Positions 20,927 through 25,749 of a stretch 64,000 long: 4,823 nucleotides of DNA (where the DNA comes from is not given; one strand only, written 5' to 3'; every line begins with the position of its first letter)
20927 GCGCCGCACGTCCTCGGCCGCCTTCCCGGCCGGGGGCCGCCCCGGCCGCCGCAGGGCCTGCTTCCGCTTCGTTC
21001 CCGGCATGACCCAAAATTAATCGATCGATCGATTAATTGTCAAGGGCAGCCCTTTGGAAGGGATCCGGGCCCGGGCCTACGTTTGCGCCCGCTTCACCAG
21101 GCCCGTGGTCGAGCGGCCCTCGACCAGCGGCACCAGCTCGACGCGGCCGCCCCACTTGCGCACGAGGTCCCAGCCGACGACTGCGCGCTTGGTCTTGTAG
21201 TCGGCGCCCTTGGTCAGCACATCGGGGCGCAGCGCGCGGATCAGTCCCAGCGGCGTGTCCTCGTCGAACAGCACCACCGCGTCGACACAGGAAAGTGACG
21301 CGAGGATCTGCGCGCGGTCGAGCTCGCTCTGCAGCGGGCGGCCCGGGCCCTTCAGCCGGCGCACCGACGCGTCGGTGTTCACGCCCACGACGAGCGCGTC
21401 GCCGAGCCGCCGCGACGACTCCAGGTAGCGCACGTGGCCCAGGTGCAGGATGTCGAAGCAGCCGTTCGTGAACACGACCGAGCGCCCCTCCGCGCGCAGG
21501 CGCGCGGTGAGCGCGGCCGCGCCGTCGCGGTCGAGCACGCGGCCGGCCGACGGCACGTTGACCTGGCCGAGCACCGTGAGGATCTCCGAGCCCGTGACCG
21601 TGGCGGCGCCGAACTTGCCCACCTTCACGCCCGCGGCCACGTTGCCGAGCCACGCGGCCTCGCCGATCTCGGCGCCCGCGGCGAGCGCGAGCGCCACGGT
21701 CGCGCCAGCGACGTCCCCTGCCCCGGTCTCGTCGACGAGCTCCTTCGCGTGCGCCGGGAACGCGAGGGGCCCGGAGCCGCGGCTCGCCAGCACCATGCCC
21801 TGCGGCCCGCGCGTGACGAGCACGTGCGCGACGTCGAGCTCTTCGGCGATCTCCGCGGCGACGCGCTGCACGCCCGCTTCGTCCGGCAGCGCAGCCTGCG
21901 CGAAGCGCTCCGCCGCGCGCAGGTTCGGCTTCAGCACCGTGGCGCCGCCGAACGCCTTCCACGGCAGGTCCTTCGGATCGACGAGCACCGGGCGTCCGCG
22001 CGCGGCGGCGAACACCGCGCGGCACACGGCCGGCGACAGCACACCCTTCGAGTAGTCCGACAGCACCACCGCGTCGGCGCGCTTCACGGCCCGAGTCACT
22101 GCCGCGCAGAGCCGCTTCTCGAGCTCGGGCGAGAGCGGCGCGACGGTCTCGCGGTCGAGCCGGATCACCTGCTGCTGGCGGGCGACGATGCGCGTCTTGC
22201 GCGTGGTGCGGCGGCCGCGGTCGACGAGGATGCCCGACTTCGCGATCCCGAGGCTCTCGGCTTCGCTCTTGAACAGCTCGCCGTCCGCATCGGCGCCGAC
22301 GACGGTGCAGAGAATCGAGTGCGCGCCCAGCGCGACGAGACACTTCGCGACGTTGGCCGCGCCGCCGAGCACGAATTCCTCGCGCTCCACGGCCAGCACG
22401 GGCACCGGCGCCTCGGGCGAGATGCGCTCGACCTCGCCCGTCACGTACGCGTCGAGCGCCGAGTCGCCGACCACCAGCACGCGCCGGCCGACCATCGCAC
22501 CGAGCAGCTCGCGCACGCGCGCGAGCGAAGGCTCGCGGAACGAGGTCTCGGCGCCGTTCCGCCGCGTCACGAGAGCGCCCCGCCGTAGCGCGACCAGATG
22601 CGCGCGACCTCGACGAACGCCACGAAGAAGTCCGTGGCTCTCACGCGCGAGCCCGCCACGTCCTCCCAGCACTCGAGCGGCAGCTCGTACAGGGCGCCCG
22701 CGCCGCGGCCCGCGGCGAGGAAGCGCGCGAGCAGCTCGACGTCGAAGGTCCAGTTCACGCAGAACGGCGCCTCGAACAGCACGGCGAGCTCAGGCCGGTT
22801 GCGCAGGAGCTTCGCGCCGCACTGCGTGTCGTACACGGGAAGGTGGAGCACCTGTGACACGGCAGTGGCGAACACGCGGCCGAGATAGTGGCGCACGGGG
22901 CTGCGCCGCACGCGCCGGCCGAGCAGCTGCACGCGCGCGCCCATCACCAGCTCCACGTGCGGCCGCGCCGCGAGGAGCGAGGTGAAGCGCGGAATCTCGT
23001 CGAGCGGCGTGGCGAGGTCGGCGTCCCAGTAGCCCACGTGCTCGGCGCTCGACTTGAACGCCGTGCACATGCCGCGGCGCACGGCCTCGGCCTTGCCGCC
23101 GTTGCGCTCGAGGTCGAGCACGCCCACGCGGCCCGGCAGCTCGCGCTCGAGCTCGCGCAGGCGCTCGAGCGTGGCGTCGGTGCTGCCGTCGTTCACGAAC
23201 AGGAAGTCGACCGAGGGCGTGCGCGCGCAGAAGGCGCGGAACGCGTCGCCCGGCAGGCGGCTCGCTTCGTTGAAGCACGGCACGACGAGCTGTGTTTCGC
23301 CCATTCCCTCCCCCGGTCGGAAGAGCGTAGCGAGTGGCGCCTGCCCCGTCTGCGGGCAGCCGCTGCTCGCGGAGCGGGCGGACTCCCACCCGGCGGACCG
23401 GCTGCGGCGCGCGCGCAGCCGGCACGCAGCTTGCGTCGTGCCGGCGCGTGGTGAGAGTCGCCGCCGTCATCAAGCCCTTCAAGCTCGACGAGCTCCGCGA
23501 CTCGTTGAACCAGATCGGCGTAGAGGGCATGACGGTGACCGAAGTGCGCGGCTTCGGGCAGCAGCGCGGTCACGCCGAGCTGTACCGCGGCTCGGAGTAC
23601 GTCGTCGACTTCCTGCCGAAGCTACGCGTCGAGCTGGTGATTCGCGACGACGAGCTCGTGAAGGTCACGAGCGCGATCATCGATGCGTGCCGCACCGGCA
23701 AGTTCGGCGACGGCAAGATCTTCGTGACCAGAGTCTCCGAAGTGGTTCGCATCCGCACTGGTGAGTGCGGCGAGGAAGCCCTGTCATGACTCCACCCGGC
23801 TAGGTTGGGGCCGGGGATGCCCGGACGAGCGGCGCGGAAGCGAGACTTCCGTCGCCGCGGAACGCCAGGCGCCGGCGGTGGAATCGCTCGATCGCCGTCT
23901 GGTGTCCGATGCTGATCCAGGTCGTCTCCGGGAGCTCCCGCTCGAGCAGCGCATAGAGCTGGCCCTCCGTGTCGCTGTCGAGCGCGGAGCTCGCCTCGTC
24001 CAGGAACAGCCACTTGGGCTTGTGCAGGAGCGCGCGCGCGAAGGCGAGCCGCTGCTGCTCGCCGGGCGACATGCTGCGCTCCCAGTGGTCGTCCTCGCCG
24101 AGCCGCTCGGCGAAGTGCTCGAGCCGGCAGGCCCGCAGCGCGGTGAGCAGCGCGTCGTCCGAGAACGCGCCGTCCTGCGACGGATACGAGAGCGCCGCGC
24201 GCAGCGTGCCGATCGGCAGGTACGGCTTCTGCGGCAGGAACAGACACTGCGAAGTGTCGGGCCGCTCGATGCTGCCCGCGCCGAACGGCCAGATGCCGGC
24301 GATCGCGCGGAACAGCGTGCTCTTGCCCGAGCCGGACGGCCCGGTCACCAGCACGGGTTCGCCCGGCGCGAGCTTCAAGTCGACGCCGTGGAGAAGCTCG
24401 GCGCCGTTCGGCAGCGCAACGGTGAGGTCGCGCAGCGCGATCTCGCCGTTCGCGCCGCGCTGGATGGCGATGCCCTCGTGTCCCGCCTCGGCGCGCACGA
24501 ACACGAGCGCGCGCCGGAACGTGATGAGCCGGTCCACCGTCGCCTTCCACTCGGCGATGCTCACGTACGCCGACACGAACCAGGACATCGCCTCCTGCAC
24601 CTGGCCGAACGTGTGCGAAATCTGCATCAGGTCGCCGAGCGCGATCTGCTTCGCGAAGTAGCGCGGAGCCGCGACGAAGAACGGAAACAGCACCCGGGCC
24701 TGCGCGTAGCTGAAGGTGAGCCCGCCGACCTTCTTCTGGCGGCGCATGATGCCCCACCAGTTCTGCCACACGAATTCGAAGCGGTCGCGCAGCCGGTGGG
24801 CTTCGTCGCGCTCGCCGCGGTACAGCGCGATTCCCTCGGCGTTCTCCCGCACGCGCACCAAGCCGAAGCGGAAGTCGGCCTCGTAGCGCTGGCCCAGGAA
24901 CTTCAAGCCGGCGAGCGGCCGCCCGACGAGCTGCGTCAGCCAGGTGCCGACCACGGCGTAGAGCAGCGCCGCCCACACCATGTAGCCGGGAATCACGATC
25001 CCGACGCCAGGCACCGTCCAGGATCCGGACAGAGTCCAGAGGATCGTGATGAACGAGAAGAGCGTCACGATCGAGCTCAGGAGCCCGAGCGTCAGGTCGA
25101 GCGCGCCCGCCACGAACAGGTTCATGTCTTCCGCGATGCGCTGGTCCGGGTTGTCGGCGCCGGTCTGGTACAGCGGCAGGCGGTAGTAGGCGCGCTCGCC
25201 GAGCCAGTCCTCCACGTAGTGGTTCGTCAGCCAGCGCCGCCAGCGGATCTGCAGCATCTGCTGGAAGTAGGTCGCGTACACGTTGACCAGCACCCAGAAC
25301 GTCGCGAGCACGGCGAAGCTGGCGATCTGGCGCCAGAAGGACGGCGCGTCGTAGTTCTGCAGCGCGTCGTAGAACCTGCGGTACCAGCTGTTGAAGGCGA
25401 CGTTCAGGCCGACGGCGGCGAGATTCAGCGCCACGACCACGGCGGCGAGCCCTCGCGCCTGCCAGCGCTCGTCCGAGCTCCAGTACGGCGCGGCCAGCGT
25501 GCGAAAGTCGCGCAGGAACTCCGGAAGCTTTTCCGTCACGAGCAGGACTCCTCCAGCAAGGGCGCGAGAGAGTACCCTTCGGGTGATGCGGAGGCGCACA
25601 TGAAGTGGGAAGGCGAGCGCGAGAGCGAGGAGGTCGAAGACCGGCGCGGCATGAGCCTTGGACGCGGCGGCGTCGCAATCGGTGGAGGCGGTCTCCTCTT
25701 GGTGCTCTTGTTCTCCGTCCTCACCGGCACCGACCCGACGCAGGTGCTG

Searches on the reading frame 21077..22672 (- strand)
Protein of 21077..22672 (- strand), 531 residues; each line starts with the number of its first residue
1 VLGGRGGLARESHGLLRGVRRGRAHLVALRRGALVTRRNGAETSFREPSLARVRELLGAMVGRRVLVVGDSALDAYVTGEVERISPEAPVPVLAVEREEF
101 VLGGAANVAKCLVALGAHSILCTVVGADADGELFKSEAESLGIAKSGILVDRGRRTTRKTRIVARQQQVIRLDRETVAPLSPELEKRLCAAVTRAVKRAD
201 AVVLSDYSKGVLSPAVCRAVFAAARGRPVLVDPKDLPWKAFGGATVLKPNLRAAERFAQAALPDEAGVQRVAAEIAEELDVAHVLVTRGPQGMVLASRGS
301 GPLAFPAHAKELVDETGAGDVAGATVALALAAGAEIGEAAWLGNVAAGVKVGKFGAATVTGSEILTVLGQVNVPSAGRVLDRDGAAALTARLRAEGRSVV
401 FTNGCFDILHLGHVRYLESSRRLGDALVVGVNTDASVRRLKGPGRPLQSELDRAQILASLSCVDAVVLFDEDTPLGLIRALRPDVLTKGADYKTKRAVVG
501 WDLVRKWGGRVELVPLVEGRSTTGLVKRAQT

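Call 15: search_protein_families(library=pfam, proteins=[window:21077-22672:-], max_evalue=0.001)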
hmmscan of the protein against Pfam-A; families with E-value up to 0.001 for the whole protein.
window:21077-22672:- (531 aa): 3 families
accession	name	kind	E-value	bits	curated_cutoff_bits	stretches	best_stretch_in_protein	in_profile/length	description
PF00294.29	PfkB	-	8.6e-37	127.5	25.8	1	65-358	4-297/302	pfkB family carbohydrate kinase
PF01467.32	CTP_transf_like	-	1.1e-16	61.7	21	1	401-502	1-96/133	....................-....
PF08543.17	Phos_pyr_kin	-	1.7e-05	24.8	27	1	211-339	86-220/246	Phosphomethylpyrimidine kinase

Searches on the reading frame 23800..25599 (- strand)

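Call 15: search_protein_families(library=pfam, proteins=[window:23800-25599:-], max_evalue=0.001)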
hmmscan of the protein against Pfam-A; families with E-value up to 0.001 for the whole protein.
window:23800-25599:- (599 aa): 6 families
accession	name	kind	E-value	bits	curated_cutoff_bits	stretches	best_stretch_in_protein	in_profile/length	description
PF06472.20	ABC_membrane_2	-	2.3e-59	201.4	24.4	1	45-315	10-269/269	ABC transporter transmembrane region 2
PF05992.17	SbmA_BacA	-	2.5e-43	149.2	24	1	44-364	5-313/315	SbmA/BacA-like family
PF00005.33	ABC_tran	-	1.4e-18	68.2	25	1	403-537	1-136/137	ABC transporter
PF13555.12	AAA_29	-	4e-05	23.7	27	1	404-434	13-43/61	P-loop containing region of AAA domain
PF13191.12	AAA_16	-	0.00017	22.6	32.6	1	414-554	25-158/167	AAA ATPase domain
PF13304.12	AAA_21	-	0.00028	21.5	27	0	418-437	4-26/304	AAA domain, putative AbiEii toxin, Type IV TA system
